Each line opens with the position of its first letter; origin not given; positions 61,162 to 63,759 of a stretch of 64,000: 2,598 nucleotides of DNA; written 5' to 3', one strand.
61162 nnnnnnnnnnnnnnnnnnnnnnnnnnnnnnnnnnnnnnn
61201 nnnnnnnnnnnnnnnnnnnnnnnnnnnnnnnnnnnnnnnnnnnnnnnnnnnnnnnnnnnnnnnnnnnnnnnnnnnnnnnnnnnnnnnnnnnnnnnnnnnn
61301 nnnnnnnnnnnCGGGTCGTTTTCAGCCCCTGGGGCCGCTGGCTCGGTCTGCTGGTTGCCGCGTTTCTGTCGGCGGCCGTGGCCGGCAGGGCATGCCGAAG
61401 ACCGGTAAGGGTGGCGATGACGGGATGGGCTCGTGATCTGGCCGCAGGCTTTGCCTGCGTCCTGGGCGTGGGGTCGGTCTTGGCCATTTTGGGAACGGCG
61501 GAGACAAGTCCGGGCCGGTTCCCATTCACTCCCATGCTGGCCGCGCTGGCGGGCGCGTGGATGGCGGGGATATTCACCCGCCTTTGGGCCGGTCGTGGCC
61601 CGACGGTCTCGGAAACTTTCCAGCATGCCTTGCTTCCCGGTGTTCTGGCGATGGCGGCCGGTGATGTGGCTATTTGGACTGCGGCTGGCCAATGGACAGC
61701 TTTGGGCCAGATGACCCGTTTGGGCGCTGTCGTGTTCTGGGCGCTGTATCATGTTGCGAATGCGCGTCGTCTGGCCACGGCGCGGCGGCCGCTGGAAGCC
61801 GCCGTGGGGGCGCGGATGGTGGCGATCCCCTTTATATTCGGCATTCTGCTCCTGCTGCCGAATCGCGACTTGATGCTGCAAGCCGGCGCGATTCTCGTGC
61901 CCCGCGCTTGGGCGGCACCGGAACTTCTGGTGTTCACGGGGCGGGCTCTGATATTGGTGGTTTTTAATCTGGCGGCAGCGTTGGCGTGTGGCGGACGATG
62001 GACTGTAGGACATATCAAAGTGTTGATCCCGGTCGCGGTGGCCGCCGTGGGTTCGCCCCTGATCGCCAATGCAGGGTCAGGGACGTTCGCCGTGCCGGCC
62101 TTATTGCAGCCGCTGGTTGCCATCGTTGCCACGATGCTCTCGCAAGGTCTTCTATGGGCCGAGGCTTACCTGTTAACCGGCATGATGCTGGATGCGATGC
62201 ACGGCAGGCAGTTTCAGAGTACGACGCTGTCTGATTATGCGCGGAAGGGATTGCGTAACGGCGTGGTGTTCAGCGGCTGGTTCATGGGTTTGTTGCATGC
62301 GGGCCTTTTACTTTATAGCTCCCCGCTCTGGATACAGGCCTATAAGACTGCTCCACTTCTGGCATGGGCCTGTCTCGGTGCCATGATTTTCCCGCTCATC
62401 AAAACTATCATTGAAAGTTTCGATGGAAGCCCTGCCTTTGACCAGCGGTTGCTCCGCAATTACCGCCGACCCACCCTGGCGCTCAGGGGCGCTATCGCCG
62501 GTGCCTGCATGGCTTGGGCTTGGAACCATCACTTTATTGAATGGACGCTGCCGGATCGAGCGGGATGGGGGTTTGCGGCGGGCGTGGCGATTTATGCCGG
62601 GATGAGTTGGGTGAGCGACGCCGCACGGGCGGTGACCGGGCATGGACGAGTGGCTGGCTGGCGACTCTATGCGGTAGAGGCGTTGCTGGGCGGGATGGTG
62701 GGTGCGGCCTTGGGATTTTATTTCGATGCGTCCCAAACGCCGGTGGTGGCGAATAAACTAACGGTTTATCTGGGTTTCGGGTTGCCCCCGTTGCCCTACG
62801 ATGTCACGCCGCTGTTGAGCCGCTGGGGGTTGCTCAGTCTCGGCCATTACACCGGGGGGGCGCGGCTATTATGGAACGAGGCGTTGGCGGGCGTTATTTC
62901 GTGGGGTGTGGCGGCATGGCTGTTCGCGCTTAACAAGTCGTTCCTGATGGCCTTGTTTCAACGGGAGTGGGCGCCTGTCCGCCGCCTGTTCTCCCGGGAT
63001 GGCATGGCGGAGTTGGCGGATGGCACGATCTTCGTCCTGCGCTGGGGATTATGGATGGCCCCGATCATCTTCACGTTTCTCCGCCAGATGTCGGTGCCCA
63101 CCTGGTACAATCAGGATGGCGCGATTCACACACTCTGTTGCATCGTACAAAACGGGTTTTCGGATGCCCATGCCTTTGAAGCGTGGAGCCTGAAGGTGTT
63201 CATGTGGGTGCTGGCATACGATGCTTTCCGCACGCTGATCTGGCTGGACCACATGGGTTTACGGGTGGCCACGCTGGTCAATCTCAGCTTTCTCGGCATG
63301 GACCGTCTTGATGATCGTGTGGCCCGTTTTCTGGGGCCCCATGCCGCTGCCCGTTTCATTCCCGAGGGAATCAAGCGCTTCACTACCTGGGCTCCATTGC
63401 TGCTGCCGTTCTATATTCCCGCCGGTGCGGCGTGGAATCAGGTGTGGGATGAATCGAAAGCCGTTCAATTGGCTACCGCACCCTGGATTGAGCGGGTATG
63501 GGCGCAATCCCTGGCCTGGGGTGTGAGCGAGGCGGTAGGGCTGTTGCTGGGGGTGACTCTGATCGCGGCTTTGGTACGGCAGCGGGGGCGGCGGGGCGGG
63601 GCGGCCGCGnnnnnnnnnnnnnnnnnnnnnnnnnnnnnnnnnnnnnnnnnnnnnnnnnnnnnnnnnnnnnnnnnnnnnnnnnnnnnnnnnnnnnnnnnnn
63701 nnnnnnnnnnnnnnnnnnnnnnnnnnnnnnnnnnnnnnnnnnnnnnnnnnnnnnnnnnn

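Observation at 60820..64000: Large ORF missing from the ORF track: signal peptide + ~900-aa polytopic membrane domain fused to a GH94-like phosphorylase domain (runs off the window)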

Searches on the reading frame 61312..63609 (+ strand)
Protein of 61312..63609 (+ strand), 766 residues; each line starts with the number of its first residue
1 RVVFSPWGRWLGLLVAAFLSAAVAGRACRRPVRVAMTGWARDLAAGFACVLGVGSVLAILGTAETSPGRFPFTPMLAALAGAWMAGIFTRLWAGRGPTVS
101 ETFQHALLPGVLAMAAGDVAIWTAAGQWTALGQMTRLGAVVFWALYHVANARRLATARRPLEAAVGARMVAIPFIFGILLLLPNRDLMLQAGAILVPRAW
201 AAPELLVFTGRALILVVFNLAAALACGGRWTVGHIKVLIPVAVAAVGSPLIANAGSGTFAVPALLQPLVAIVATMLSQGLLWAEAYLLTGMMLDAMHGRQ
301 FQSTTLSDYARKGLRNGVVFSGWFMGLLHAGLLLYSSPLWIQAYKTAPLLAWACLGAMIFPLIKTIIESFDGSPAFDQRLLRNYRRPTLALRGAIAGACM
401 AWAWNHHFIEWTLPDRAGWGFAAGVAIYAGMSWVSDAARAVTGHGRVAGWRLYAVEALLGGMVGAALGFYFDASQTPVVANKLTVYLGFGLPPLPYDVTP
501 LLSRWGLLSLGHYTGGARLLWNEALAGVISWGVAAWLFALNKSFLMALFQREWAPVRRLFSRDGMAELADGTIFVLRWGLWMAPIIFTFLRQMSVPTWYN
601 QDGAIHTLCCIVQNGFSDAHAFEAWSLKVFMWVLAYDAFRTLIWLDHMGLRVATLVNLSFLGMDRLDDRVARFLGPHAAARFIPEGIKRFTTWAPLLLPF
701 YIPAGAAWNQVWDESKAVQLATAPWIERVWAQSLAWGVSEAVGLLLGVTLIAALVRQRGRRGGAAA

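Call 20: find_homologous_proteins(query=A2, max_evalue=0.01)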
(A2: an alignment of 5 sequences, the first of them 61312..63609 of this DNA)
Query A2 (5 sequences) (766 aa, profile of the alignment): 3 proteins with E <= 0.01 among 8000 candidates.
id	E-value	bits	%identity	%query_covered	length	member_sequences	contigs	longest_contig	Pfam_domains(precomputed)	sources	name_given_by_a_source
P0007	0.0e+0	1121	47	82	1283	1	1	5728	PF06165.19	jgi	jgi:cyclic beta-1,2-glucan synthetase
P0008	2.2e-280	951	46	85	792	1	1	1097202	-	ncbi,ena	-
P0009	1.7e-268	911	45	82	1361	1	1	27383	PF06165.19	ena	-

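Call 21: find_encoding_contigs(protein=P0008, flank=10000, max_places=3)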
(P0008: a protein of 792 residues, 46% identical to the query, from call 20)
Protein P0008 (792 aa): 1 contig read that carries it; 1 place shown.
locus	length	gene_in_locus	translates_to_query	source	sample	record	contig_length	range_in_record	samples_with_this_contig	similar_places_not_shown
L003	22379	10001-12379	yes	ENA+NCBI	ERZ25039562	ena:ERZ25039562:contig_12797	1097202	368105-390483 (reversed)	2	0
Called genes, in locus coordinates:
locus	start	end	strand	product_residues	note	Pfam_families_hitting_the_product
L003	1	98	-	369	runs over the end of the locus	PF07394:DUF1501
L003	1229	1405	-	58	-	-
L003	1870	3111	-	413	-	PF07635:PSCyt1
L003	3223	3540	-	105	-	PF08530:PepX_C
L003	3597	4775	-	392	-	PF00326:Peptidase_S9 (weak), PF02129:Peptidase_S15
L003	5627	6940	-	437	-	PF00232:Glyco_hydro_1 (weak)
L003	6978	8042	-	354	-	-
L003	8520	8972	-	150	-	-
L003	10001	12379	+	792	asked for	-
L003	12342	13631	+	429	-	PF06165:GH94_b-supersand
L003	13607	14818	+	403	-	PF06165:GH94_b-supersand, PF17167:Glyco_hydro_94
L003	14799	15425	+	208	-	PF17167:Glyco_hydro_94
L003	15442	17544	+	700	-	-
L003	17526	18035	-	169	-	PF00578:AhpC-TSA, PF08534:Redoxin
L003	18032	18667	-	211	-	-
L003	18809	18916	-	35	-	-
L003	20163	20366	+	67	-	PF12728:HTH_17 (weak)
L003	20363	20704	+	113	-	-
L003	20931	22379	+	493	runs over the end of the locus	PF22763:NrS1-1_pol-like_HBD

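Call 22: find_encoding_contigs(protein=P0009, flank=10000, max_places=3)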
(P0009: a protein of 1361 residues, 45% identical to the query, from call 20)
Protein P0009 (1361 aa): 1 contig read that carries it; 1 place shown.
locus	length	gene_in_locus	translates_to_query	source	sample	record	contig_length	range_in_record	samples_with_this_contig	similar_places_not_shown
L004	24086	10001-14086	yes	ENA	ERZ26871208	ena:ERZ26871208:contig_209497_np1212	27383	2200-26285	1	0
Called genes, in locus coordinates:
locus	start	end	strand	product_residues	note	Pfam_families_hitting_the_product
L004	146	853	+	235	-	-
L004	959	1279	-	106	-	PF12762:DDE_Tnp_IS1595 (weak)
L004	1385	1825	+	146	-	-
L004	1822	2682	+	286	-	-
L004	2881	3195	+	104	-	-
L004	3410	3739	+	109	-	-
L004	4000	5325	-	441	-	PF00232:Glyco_hydro_1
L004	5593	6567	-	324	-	-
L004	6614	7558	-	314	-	-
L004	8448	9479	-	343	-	PF01548:DEDD_Tnp_IS110, PF02371:Transposase_20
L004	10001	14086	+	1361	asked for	PF06165:GH94_b-supersand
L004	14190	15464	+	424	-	PF06165:GH94_b-supersand, PF17167:Glyco_hydro_94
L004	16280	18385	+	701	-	-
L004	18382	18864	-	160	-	PF00578:AhpC-TSA, PF08534:Redoxin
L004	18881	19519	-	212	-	-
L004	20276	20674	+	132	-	PF04892:VanZ-LLP1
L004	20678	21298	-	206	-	PF01965:DJ-1_PfpI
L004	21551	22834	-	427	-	PF13400:Tad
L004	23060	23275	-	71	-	PF07811:TadE (weak)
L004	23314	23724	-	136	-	PF07811:TadE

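Call 30: search_protein_representatives(alignment_id=A2)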
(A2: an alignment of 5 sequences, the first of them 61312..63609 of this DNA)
Query: 5 sequences, 775 profile positions. Proteins with E-value up to 0.001 (for the whole library): 580; up to 1e-10: 487; up to 1e-30: 263. The best 150 are listed.
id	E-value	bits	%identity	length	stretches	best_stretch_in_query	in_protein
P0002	0.0e+00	1211.8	-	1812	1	2-775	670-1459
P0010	9.6e-289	976.6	-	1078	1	6-773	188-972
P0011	5.8e-282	954.2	-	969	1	40-772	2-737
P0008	6.9e-281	950.6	-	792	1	66-770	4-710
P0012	9.0e-275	930.4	-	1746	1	5-770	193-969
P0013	2.1e-270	916.0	-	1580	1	24-759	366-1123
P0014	1.2e-265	900.2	-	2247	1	22-769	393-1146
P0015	2.1e-264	896.1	-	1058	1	41-770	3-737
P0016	1.1e-263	893.7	-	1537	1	52-762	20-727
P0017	9.8e-258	874.1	-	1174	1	38-769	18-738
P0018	4.3e-254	862.0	-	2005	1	1-772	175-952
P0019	2.2e-252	856.4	-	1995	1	5-769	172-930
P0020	6.5e-239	811.8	-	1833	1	59-766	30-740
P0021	9.8e-239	811.2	-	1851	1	37-771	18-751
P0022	4.8e-237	805.6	-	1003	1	14-769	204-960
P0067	2.1e-119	416.6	-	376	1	482-753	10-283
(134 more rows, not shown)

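Call 34: search_protein_families(library=pfam, proteins=[L003:15442-17544:+, L004:16280-18385:+], max_evalue=0.1)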
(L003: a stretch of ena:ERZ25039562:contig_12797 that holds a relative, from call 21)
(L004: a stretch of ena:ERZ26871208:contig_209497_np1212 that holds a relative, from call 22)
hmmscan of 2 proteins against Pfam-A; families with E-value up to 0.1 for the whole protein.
L003:15442-17544:+ (700 aa): 0 families

L004:16280-18385:+ (701 aa): 0 families

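Call 42: find_related_loci(query=A2, collection=genome_contigs, flank=10000)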
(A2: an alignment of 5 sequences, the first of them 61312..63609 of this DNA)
Query A2 (766 aa) in genome_contigs; peptide patterns used: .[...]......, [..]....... (x = any residue, [..] = any of these).
599 stretches matched a pattern (row limit reached: there are more); 581 encode a relative of the query (tblastn E <= 1e-3); the best 80 are kept; 80 distinct loci.
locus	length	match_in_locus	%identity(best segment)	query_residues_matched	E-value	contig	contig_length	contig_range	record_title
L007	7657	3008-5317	67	5-760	0e+0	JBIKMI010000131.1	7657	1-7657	MAG: Kiritimatiellia bacterium isolate ME2014-08-31_3300042860_group5_bin95 Rohwer_bin2522_scaffold_12964_c1, whole geno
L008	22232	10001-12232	68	29-763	0e+0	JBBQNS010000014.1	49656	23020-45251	MAG: Kiritimatiellia bacterium isolate Co_metawrap_267 Cmw_267_k141_2841168_length_49656_cov_14.9989, whole genome shotg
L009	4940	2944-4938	68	3-657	0e+0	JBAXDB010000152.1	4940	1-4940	MAG: bacterium isolate ELA208 MAG208_152, whole genome shotgun sequence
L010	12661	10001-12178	60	7-735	0e+0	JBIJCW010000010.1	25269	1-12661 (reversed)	MAG: Kiritimatiellia bacterium isolate ME2006-08-22D15_3300044611_group2_bin126 Rohwer_bin2518_scaffold_1325_c1, whole g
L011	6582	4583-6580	59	2-661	0e+0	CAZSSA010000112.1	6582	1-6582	MAG TPA_asm: uncultured Verrucomicrobiota bacterium isolate SRP272421_co3_542 genome assembly, contig: NODE_41253_length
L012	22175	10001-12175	59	7-733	0e+0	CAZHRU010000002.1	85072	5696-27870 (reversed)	MAG TPA_asm: uncultured Verrucomicrobiota bacterium isolate SRP272421_co4_615 genome assembly, contig: NODE_313_length_8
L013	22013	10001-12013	52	94-757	0e+0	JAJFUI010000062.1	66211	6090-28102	MAG: Planctomycetaceae bacterium isolate bin.426 k141_4173346, whole genome shotgun sequence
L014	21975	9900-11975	50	41-722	0e+0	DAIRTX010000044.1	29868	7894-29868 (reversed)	MAG TPA_asm: Verrucomicrobiota bacterium isolate CTOTU10862 NODE_225_length_29868_cov_8.815550, whole genome shotgun seq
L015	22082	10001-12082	49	41-723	0e+0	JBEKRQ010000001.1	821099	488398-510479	MAG: Verrucomicrobiota bacterium isolate SPRUCE 514 SPRUCE_514_1, whole genome shotgun sequence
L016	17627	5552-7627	50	41-722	0e+0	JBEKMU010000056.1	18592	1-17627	MAG: Verrucomicrobiota bacterium isolate SPRUCE 400 SPRUCE_400_56, whole genome shotgun sequence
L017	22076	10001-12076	50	41-722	0e+0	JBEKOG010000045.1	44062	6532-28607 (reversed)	MAG: Verrucomicrobiota bacterium isolate SPRUCE 435 SPRUCE_435_45, whole genome shotgun sequence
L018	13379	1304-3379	49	41-722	0e+0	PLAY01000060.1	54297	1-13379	MAG: Limisphaerales bacterium isolate bog_1418 73.20111000_S2D.10_contig_2271, whole genome shotgun sequence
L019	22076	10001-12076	50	41-722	0e+0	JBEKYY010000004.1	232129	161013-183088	MAG: Verrucomicrobiota bacterium isolate SPRUCE 686 SPRUCE_686_4, whole genome shotgun sequence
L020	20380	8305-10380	49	41-722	0e+0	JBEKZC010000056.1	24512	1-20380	MAG: Verrucomicrobiota bacterium isolate SPRUCE 68 SPRUCE_68_56, whole genome shotgun sequence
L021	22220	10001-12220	48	41-763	0e+0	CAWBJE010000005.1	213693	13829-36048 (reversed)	MAG: uncultured Verrucomicrobiae bacterium isolate MFD05512.bin.2.123 genome assembly, contig: contig_29785, whole genom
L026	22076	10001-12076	49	41-722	2e-180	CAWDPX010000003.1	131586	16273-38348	MAG: uncultured Verrucomicrobiae bacterium isolate MFD01689.bin.2.14 genome assembly, contig: contig_15789, whole genome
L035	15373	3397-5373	45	75-724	3e-172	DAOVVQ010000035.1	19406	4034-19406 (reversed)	MAG TPA_asm: Planctomycetota bacterium isolate CSMAG_1709 CSMAG_1709_k141_1818428_length_19406_cov_9.0000, whole genome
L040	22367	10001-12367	42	1-755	3e-169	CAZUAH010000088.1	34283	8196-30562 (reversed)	MAG TPA_asm: uncultured Pirellulaceae bacterium isolate SRP077602_co5_269 genome assembly, contig: NODE_6201_length_3428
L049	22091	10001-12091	42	36-721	4e-167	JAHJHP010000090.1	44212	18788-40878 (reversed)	MAG: Candidatus Omnitrophota bacterium isolate Modern_marine_planktonic.mb.39 Modern_marine_plan.mb.39_k141_819677, whol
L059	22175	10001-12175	41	13-721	1e-164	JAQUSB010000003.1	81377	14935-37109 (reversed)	MAG: Candidatus Omnitrophota bacterium isolate STD1_87 NODE_589_length_81377_cov_5.115815_Sandtown_D1, whole genome shot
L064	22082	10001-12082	42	41-723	4e-167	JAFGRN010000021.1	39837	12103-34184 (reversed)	MAG: Candidatus Omnitrophota bacterium isolate Zod_Metabat.83 k87_3227824, whole genome shotgun sequence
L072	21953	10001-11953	46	78-719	2e-161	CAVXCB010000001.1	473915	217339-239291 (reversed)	MAG: uncultured Planctomycetaceae bacterium isolate MFD02579.bin.2.29 genome assembly, contig: contig_10017, whole genom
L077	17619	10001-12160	42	29-734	1e-160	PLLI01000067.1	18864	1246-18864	MAG: Candidatus Omnitrophota bacterium isolate fen_1322 73.20120800_E3X.45_contig_12542, whole genome shotgun sequence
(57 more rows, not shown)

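Call 48: search_protein_families(library=pfam, proteins=[L077:15507-17558:+, L077:7482-9344:+, L059:17798-18739:+, L059:18746-19639:+, L026:8902-9705:+, L021:9023-9784:-, L064:3-2075:+], max_evalue=0.01)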
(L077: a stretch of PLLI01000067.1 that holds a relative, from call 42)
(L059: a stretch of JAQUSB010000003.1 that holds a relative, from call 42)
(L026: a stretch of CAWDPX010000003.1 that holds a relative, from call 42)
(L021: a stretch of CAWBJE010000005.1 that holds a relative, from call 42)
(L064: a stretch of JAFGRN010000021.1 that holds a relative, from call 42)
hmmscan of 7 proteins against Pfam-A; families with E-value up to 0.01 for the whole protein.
L077:15507-17558:+ (684 aa): 2 families
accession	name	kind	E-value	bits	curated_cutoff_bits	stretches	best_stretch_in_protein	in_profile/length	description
PF10091.15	Glycoamylase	-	3.9e-22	79.3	27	1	496-666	37-219/221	Putative glucoamylase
PF11329.14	DUF3131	-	0.00015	21.3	20.3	1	272-366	2-84/367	Protein of unknown function (DUF3131)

L077:7482-9344:+ (621 aa): 3 families
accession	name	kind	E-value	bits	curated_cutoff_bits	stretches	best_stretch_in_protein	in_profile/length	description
PF13525.12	YfiO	-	2.1e-06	28.1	25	2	283-351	7-75/203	Outer membrane lipoprotein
PF13174.12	TPR_6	-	3.3e-06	27.8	26.3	1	283-314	13-33/33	Tetratricopeptide repeat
PF13432.12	TPR_16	-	0.0038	18.1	32.7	0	288-339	4-52/65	Tetratricopeptide repeat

L059:17798-18739:+ (314 aa): 1 family
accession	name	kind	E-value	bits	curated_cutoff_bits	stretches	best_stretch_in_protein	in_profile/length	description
PF00528.27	BPD_transp_1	-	9e-13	48.8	26.4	1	114-298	43-172/184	Binding-protein-dependent transport system inner membrane component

L059:18746-19639:+ (298 aa): 1 family
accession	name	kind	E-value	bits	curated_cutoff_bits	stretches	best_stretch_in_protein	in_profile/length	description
PF00528.27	BPD_transp_1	-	2.1e-18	67.1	26.4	1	117-285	10-177/184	Binding-protein-dependent transport system inner membrane component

L026:8902-9705:+ (268 aa): 1 family
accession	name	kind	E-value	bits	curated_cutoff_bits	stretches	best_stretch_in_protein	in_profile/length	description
PF00590.25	TP_methylase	-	3.1e-38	132.3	27.8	1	43-242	1-211/212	Tetrapyrrole (Corrin/Porphyrin) Methylases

L021:9023-9784:- (254 aa): 0 families

L064:3-2075:+ (691 aa): 2 families
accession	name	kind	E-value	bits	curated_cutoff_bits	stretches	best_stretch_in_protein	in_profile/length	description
PF17167.11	Glyco_hydro_94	-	4.2e-109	365.5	27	1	211-614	1-420/420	Glycosyl hydrolase 94 superfamily, catalytic domain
PF06165.18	GH94_b-supersand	-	8.9e-47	160.1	23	1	2-180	78-251/251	Glycosyl hydrolase 94, supersandwich domain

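Call 49: search_solved_structures(query=L077:15507-17558:+, max_evalue=0.1)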
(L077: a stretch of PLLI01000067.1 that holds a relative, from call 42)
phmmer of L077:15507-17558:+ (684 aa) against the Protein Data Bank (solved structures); distinct sequences matched with E-value up to 0.1: 10.
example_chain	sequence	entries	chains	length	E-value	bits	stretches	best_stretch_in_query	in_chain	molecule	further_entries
8wy1_A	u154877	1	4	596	6.1e-48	166.4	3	506-678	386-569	Glycosyltransferase 36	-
8rf9_A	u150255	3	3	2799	2.4e-44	154.5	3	508-678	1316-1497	Cyclic beta 1-2 glucan synthetase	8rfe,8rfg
8rf0_A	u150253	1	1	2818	2.5e-44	154.5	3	508-678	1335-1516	Cyclic beta-(1,2)-glucan synthase NdvB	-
8xuj_A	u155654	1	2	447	6e-16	60.7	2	500-648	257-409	Membrane protein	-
5z06_A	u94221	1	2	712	1.3e-14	56.2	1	318-672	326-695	BDI_3064 protein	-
4gl3_A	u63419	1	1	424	8.3e-10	40.4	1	543-673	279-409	putative glucoamylase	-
4qt9_A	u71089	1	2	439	1.4e-09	39.6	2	585-669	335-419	putative glucoamylase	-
3eu8_A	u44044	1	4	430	2e-08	35.8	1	559-670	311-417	putative glucoamylase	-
5gzh_A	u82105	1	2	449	7.6e-08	33.9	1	318-669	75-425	Endo-beta-1,2-glucanase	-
5gzk_A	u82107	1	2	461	1.1e-07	33.3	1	318-669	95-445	Uncharacterized protein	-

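Call 64: predict_structure(alignment_id=A5)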
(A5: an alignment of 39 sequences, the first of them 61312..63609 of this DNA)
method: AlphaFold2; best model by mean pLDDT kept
length: 766 residues; sequences in the alignment: 39
mean_pLDDT: 89.0   pTM: 0.88
mean pLDDT of the five models: 89.0, 87.3, 87.3, 85.7, 85.7
residues with pLDDT >= 90: 486; 70-90: 243; 50-70: 29; < 50: 8
segments of 3 or more residues with pLDDT < 50: 65-68, 763-766
pLDDT, mean of each block of 10 residues (from residue 1): 75 93 89 80 93 91 55 86 94 92 95 86 80 88 95 93 93 91 93 94 96 97 88 93 97 95 95 98 97 92 94 95 94 92 94 95 88 84 95 96 93 95 96 94 91 94 92 89 94 90 71 95 94 89 93 93 91 91 88 77 76 90 90 81 80 87 91 79 86 75 85 87 76 87 93 85 47
secondary structure, 60 per line:
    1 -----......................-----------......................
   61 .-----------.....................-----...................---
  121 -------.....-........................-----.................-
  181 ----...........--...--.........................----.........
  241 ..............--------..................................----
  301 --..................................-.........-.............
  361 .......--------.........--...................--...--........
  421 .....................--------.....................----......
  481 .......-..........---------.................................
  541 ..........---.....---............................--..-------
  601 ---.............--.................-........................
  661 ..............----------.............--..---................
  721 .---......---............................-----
elements in order (helices of 4 or more, strands of 3 or more residues): H6-27 H39-61 H73-93 H99-115 H128-132 H136-157 H163-179 H185-195 H203-227 H232-254 H263-296 H303-336 H338-346 H348-367 H376-384 H387-405 H413-441 H450-470 H475-487 E489-498 E508-515 H516-550 H554-558 H562-589 H604-616 H619-635 H637-674 H685-697 H705-721 H725-730 H734-761
